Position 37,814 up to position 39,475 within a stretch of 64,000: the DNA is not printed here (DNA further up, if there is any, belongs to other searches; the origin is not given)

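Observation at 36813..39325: Ankyrin-repeat / SNase-like nuclease lipoprotein translationally coupled to a GT4 glycosyltransferase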

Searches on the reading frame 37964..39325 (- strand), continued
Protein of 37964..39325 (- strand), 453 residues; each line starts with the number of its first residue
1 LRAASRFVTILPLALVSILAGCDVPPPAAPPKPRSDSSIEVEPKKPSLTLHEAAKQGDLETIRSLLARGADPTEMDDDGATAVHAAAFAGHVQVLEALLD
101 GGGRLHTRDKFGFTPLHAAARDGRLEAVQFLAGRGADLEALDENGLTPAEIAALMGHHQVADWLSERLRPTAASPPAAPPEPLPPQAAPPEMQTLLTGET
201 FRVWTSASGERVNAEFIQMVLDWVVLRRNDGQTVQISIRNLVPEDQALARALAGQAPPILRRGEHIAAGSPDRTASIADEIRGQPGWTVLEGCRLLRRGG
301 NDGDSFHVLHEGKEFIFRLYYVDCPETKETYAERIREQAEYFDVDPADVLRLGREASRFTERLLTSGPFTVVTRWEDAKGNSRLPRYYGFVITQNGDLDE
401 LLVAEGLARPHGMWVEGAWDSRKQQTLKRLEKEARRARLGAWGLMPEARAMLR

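Call 12: find_encoding_contigs(protein=P0070, flank=7000, max_places=1)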
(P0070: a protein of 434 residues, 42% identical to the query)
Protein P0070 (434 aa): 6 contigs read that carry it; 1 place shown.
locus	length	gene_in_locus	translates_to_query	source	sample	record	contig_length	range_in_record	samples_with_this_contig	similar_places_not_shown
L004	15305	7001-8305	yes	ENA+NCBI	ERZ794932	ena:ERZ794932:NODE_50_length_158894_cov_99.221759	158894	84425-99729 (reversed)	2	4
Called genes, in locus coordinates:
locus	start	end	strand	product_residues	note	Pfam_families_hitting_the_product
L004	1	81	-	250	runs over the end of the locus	PF00923:TAL_FSA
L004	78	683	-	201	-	PF13580:SIS_2, PF01380:SIS (faint)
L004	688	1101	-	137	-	PF01850:PIN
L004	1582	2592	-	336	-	PF01408:GFO_IDH_MocA, PF03447:NAD_binding_3 (weak), PF02894:GFO_IDH_MocA_C, PF22725:GFO_IDH_MocA_C3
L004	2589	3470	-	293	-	PF00106:adh_short, PF08659:KR, PF23441:SDR (weak), PF13561:adh_short_C2, PF08643:DUF1776 (weak)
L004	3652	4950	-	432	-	PF03721:UDPG_MGDP_dh_N, PF00984:UDPG_MGDP_dh, PF03720:UDPG_MGDP_dh_C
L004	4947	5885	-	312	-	PF00535:Glycos_transf_2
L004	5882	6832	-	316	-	PF01073:3Beta_HSD, PF01370:Epimerase, PF02719:Polysacc_synt_2, PF04321:RmlD_sub_bind, PF05368:NmrA, PF07993:NAD_binding_4, PF16363:GDP_Man_Dehyd, PF13460:NAD_binding_10, +1 more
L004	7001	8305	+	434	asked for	PF00023:Ank (faint), PF13606:Ank_3 (faint), PF13857:Ank_5 (weak), PF12796:Ank_2 (weak), PF13637:Ank_4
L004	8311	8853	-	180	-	PF04238:DUF420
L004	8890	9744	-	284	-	PF01040:UbiA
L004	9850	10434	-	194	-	PF11845:Tll0287-like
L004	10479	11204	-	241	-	PF03372:Exo_endo_phos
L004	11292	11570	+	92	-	-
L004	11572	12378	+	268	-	PF01026:TatD_DNase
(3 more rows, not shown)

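Call 13: find_related_loci(query=A1, collection=genome_contigs, flank=8000)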
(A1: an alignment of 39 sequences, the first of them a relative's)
Query A1 (453 aa) in genome_contigs; peptide patterns used: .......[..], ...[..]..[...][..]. (x = any residue, [..] = any of these).
600 stretches matched a pattern (row limit reached: there are more); 578 encode a relative of the query (tblastn E <= 1e-3); the best 80 are kept; 80 distinct loci.
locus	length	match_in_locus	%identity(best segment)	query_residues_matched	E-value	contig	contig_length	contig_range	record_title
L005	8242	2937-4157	64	49-453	1e-153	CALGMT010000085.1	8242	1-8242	MAG: uncultured bacterium isolate N1_Bin_METABAT__120_1 genome assembly, contig: c_000000434709, whole genome shotgun se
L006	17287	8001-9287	50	5-453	6e-136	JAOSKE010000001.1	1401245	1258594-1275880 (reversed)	MAG: Kiritimatiellae bacterium isolate FR_21 FR-Kiritimatiellae-1_s1, whole genome shotgun sequence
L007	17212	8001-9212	51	48-453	4e-135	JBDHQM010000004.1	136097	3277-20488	MAG: Kiritimatiellia bacterium isolate AS-MESO-3CA.351 NODE_453_length_136097_cov_6.080253, whole genome shotgun sequenc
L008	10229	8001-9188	53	49-450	4e-128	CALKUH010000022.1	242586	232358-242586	MAG TPA_asm: uncultured Verrucomicrobia bacterium isolate SRR5576005_bin.86_CONCOCT_v1.1_MAG genome assembly, contig: ER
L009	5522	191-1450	49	12-444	5e-118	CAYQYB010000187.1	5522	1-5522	MAG TPA_asm: uncultured Verrucomicrobiota bacterium isolate SRP220891_co2_89 genome assembly, contig: NODE_25755_length_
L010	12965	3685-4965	42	6-442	2e-104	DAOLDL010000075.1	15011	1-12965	MAG TPA_asm: Kiritimatiellia bacterium isolate AMR_MDS_0153 NODE_699_length_15011_cov_19.814055, whole genome shotgun se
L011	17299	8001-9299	42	6-449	1e-101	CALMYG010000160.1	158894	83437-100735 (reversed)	MAG TPA_asm: uncultured Verrucomicrobia bacterium isolate SRR2107179_bin.42_CONCOCT_v1.1_MAG genome assembly, contig: ER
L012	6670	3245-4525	44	15-447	4e-99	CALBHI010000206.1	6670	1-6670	MAG TPA_asm: uncultured Verrucomicrobia bacterium isolate SRR5576005_bin.32_CONCOCT_v1.1_MAG genome assembly, contig: ER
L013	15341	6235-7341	46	76-443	2e-92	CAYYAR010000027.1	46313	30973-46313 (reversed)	MAG TPA_asm: uncultured Verrucomicrobiota bacterium isolate SRP319275_co3_139 genome assembly, contig: NODE_977_length_4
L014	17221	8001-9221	40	41-442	1e-81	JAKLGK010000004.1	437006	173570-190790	MAG: Verrucomicrobia bacterium isolate RA.bin38 RA.bin38_4, whole genome shotgun sequence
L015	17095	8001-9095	42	76-443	3e-78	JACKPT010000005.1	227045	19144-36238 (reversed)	MAG: Verrucomicrobia bacterium isolate HK-STAS-VERR-1 HK-STAS-VERR-1_5, whole genome shotgun sequence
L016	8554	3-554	57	271-450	7e-63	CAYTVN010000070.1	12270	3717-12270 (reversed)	MAG TPA_asm: uncultured Verrucomicrobiota bacterium isolate SRP173033_co1_159 genome assembly, contig: NODE_11321_length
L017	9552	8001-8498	52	284-443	3e-49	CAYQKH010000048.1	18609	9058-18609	MAG TPA_asm: uncultured Opitutales bacterium isolate SRP141376_co3_172 genome assembly, contig: NODE_8049_length_18609_c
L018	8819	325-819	48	287-448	6e-45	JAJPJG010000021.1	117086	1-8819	MAG: Spartobacteria bacterium isolate Centralia_MAG_443 k107_17312619, whole genome shotgun sequence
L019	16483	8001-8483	52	284-442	7e-43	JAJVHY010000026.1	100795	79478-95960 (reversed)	MAG: Verrucomicrobiia bacterium isolate Bin_23R c_000000000954, whole genome shotgun sequence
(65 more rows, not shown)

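Call 16: search_protein_families(library=pfam, alignment_id=A1, max_evalue=0.01)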
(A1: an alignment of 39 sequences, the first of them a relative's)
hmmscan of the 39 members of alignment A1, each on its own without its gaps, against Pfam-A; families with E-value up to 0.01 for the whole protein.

A. member 1, P0001 (453 aa): 8 families
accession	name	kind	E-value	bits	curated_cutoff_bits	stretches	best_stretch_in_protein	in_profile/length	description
PF12796.13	Ank_2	-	1e-29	103.3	27.3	2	50-140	1-88/90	Ankyrin repeats (3 copies)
PF13637.12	Ank_4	-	2.8e-27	94.6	22.7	3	50-99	1-50/50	Ankyrin repeats (many copies)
PF00023.36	Ank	-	3.6e-21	74.5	21.1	3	112-142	2-32/33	Ankyrin repeat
PF13857.12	Ank_5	-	4.7e-17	62.4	27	2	98-152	1-56/56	Ankyrin repeats (many copies)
PF13606.12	Ank_3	-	6.4e-16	57.1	22.3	1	112-139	2-29/30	Ankyrin repeat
PF00565.23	SNase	-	3.8e-10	40.6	21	1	317-442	2-105/107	Staphylococcal nuclease homologue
PF24521.3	Ank_KRIT1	-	6.7e-06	26.3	80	1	49-134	21-107/149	KRIT1 ankyrin-repeats domain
PF03983.18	SHD1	-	0.00043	20.5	23.7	1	200-254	9-64/67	SLA1 homology domain 1, SHD1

B. families by the number of members that match (of 39 scanned): 9 families
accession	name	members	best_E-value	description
PF12796.13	Ank_2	39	1.7e-43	Ankyrin repeats (3 copies)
PF13637.12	Ank_4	39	1.9e-31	Ankyrin repeats (many copies)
PF00023.36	Ank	39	1.8e-25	Ankyrin repeat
PF13857.12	Ank_5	39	3e-19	Ankyrin repeats (many copies)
PF13606.12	Ank_3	39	3.6e-16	Ankyrin repeat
PF00565.23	SNase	39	3.8e-10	Staphylococcal nuclease homologue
PF24521.3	Ank_KRIT1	26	4.2e-10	KRIT1 ankyrin-repeats domain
PF03983.18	SHD1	26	9e-08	SLA1 homology domain 1, SHD1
PF23745.1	ANK_LRRK2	3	0.0027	LRRK2 ANK repeat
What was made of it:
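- On SNase / thermonuclease (Pfam PF00565, COG1525): 39 of 39 family members hit (call 16).
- On SHD1 (PF03983, Sla1 homology domain 1): However, 26 of 39 homologues match at E<=0.01, with a best E of 9e-8 (call 16).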

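Call 24: search_protein_families(library=ncbifam, proteins=[window:37964-39325:-], max_evalue=0.001)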
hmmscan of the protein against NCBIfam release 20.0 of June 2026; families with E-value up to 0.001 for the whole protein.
window:37964-39325:- (453 aa): 6 families
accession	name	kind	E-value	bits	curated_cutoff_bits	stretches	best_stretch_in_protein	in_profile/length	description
NF041931.2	MzaA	equivalog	5.6e-15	55.2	800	2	105-167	28-90/726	MZA anti-phage system associated sigma-70 family RNA polymerase sigma factor MzaA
NF043029.1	T4SS_AnkY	equivalog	8.7e-12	44.3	600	1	79-153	458-532/543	Dot/Icm T4SS effector AnkY/LegA9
NF047969.1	CaNuclEcnA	equivalog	3.7e-08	33.5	180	1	302-443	14-149/151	calcium-activated nuclease EcnA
NF043022.1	T4SS_AnkG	equivalog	2.4e-06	26.6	500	1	49-155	299-409/455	Dot/Icm T4SS effector AnkG/AnkZ/LegA7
NF043023.1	T4SS_AnkH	equivalog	1.4e-05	24.1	600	1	55-147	8-100/467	Dot/Icm T4SS effector AnkH/LegA3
NF043021.1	T4SS_AnkF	equivalog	0.00063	18.1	1000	0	105-207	612-675/917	Dot/Icm T4SS effector AnkF/LegA14/Ceg31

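Call 27: predict_structure(alignment_id=A1)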
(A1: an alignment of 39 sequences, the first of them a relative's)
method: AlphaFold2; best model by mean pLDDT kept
length: 453 residues; sequences in the alignment: 39
mean_pLDDT: 86.1   pTM: 0.58
mean pLDDT of the five models: 86.1, 84.7, 84.4, 84.0, 83.7
residues with pLDDT >= 90: 297; 70-90: 74; 50-70: 59; < 50: 23
segments of 3 or more residues with pLDDT < 50: 178-185, 187-195
pLDDT, mean of each block of 10 residues (from residue 1): 58 74 68 59 79 98 98 97 98 99 98 98 98 98 94 94 93 53 46 53 93 91 89 90 94 75 54 74 94 88 95 95 96 96 95 94 93 94 90 94 96 91 95 91 76 56
secondary structure, 60 per line:
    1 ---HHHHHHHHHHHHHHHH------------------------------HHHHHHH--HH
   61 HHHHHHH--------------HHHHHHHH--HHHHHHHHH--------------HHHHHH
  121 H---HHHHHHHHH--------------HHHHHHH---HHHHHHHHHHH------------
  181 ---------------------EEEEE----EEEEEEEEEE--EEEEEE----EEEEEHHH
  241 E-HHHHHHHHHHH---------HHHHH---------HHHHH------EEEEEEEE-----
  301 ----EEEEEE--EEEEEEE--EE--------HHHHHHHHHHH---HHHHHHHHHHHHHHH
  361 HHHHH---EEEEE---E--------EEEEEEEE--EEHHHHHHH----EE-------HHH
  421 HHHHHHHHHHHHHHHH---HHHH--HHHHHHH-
elements in order: H4-19 H50-56 H59-67 H82-89 H92-100 H115-121 H125-133 H148-154 H158-168 E202-206 E211-220 E223-228 E233-237 H243-253 H263-267 H277-281 E288-295 E305-310 E313-319 H332-342 H346-365 E369-373 E386-393 H398-404 H418-436 H440-443 H446-452
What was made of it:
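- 39191..39259 (-): Pro-rich tether, aa 23-45, predicted flexible. pLDDT 59-79 with no secondary structure (call 27).
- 38738..38815 (-): Second Pro-rich disordered linker, aa 171-196. pLDDT below 55 (call 27).
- On Ankyrin repeat (PF12796/PF00023): Four helix pairs at pLDDT 98 (call 27).
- Checked: The AF2 model shows four helix pairs in aa 50-168 (call 27), so '3-4 ankyrin repeats' is right.
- The two long flexible linkers suit reaching a fixed partner (call 27).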

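Call 30: fold_search(model_id=the predicted structure, library=pdb)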
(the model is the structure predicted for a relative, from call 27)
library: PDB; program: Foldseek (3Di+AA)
matches with E <= 10: 1790; with E <= 0.001: 1114
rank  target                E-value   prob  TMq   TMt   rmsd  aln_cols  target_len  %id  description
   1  9f7z_G                1.0e-10  1.00  0.26  0.90   1.0       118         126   43  Crystal structure of human 4-1BB/TNFRSF9 in complex with the anti-4-1BB DARPin protein (released 2025-05-21)
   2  1n0r                  1.2e-10  1.00  0.26  0.92   0.9       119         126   46  4ANK: A designed ankyrin repeat protein with four identical consensus repeats (released 2003-01-28)
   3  2xee_A                1.2e-10  1.00  0.25  0.72   1.0       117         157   44  Structural Determinants for Improved Thermal Stability of Designed Ankyrin Repeat Proteins With a Redesigned C-capping (released 2010-08-18)
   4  9r8b_C                1.3e-10  1.00  0.25  0.84   1.0       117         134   43  CRYSTAL STRUCTURE OF WILD-TYPE PLK1 KINASE DOMAIN IN COMPLEX WITH THIAZOLIDINONE INHIBITOR COMPOUND 1 AND A SELECTIVE  (released 2025-11-26)
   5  9gtk_I                1.3e-10  1.00  0.26  0.71   1.2       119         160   43  KRAS in complex with DARPin 784_F5 (released 2025-06-25)
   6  9epa                  1.5e-10  1.00  0.26  0.73   0.9       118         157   44  Crystal structure of DARPin NY_1 (released 2025-03-26)
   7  9gtk_B                1.6e-10  1.00  0.26  0.70   1.1       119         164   43  KRAS in complex with DARPin 784_F5 (released 2025-06-25)
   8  6fp7_B                1.6e-10  1.00  0.26  0.70   0.9       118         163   42  mTFP1/DARPin 1238_E11 complex in space group P6522 (released 2018-10-03)
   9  28ql_A                1.7e-10  1.00  0.26  0.72   1.1       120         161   42  GFP bound to distal DARPin (AHIR dodecamer scaffold system) (released 2026-03-04)
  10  5oyj_B                1.7e-10  1.00  0.25  0.72   1.0       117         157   44  Crystal structure of VEGFR-2 domains 4-5 in complex with DARPin D4b (released 2018-03-14)
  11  6c9k_A                1.8e-10  1.00  0.25  0.39   1.2       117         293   44  Single-Particle reconstruction of DARP14 - A designed protein scaffold displaying ~17kDa DARPin proteins (released 2018-03-21)
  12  6fpa_A                1.9e-10  1.00  0.26  0.71   0.9       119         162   42  Crystal structure of anti-mTFP1 DARPin 1238_G01 in space group P212121 (released 2018-10-03)
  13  6fp8_B                2.1e-10  1.00  0.26  0.69   1.0       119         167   41  mTFP1/DARPin 1238_E11 complex in space group C2 (released 2018-10-03)
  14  9f7z_A                2.1e-10  1.00  0.26  0.92   1.0       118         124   43  Crystal structure of human 4-1BB/TNFRSF9 in complex with the anti-4-1BB DARPin protein (released 2025-05-21)
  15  9f7z_C                2.1e-10  1.00  0.26  0.91   1.0       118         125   43  Crystal structure of human 4-1BB/TNFRSF9 in complex with the anti-4-1BB DARPin protein (released 2025-05-21)
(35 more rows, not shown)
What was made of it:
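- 38816..39190 (-): Ankyrin-repeat domain, aa 46-170, with four helix pairs. Foldseek TM 0.92 to 4ANK 1N0R (call 30).
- On Ankyrin repeat (PF12796/PF00023): TM 0.92 to 4ANK (call 30).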

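Call 31: find_encoding_contigs(protein=P0001, flank=3000, max_places=2)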
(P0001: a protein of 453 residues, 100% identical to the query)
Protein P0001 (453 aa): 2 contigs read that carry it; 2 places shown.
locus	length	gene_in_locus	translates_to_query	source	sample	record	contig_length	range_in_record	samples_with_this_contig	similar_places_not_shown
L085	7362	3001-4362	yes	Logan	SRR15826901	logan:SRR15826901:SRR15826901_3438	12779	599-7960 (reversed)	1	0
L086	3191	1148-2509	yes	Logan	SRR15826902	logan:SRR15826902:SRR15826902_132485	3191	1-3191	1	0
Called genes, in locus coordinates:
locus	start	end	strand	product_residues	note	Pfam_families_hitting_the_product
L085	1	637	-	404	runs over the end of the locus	PF03631:Virul_fac_BrkB, PF00027:cNMP_binding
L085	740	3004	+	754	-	PF00069:Pkinase, PF01636:APH (faint), PF07714:PK_Tyr_Ser-Thr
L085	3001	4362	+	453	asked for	PF24521:Ank_KRIT1 (faint), PF12796:Ank_2, PF13637:Ank_4, PF13857:Ank_5, PF00023:Ank (weak), PF12796:Ank_2, PF13637:Ank_4, PF00565:SNase, +1 more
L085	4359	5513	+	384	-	PF13439:Glyco_transf_4, PF13579:Glyco_trans_4_4, PF20706:GT4-conflict (weak), PF00534:Glycos_transf_1, PF13692:Glyco_trans_1_4, PF13524:Glyco_trans_1_2 (weak)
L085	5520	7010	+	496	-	PF00890:FAD_binding_2 (faint), PF01266:DAO, PF12831:FAD_oxidored (weak), PF13450:NAD_binding_8 (faint), PF16901:DAO_C (weak)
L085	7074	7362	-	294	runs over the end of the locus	?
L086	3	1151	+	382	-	?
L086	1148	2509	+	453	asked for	PF24521:Ank_KRIT1 (faint), PF12796:Ank_2, PF13637:Ank_4, PF13857:Ank_5, PF00023:Ank (weak), PF12796:Ank_2, PF13637:Ank_4, PF00565:SNase, +1 more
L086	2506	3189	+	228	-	?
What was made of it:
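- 39322..39325 (-): TTGA overlap of the kinase stop (TGA) and the nuclease start (TTG). A GGAG lies 8 nt upstream. An independent gene caller chose the same start (call 31).
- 37964..37967 (-): ATGA overlap of the nuclease stop and the GT4 start. The gene call of 384 aa is in call 31.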

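Call 48: search_protein_families(library=padloc, proteins=[window:37964-39325:-], max_evalue=0.001)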
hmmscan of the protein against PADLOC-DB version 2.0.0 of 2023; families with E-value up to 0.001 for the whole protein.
window:37964-39325:- (453 aa): 3 families
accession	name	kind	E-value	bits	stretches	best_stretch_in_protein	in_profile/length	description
PDLC04783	PDC-M72A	-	3e-16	57.7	1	47-156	264-373/392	-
PDLC02908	Ankyrin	-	1.5e-12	44.7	1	52-153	742-844/880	-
PDLC01096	C3a212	-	1.4e-06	25.7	1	302-447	55-181/279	SNc+LTD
